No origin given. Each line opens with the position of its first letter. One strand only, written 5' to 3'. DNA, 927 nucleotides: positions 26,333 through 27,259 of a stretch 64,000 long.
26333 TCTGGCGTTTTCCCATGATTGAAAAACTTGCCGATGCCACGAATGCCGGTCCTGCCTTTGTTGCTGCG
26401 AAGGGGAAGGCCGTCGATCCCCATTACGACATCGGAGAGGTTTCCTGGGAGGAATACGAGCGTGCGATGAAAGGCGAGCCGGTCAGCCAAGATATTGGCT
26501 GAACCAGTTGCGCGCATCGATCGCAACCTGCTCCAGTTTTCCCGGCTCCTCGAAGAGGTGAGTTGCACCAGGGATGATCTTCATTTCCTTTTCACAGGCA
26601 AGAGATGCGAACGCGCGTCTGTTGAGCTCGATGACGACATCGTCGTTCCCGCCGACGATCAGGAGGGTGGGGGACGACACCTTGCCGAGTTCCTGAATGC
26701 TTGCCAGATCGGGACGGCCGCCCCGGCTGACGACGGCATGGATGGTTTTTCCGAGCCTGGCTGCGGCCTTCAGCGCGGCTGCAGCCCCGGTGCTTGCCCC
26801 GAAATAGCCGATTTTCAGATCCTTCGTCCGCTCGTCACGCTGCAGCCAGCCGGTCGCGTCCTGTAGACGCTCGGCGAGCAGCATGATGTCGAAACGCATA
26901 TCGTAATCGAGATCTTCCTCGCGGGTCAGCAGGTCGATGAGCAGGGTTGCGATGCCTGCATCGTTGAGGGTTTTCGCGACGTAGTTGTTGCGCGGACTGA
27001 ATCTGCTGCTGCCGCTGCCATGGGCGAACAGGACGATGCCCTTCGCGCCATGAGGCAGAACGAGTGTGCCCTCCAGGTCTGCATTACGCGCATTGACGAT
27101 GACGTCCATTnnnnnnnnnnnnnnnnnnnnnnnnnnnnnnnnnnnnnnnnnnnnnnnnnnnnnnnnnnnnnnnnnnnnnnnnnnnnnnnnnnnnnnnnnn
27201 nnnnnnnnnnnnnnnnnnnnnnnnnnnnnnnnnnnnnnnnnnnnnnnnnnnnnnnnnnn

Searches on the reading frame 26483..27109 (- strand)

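Call 55: search_protein_families(library=pfam, proteins=[window:26483-27109:-], max_evalue=0.0001)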
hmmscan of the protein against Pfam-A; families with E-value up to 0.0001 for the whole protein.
window:26483-27109:- (208 aa): 3 families
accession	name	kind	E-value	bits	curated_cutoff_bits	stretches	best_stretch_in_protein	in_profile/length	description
PF12146.15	Hydrolase_4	-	2.9e-09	37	27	0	140-185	186-233/239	Serine aminopeptidase, S33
PF01738.24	DLH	-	4.2e-09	36.7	21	1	13-192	2-194/217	Dienelactone hydrolase family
PF20408.4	Abhydrolase_11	-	2.3e-05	24.7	27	1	24-191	3-172/193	Alpha/beta hydrolase domain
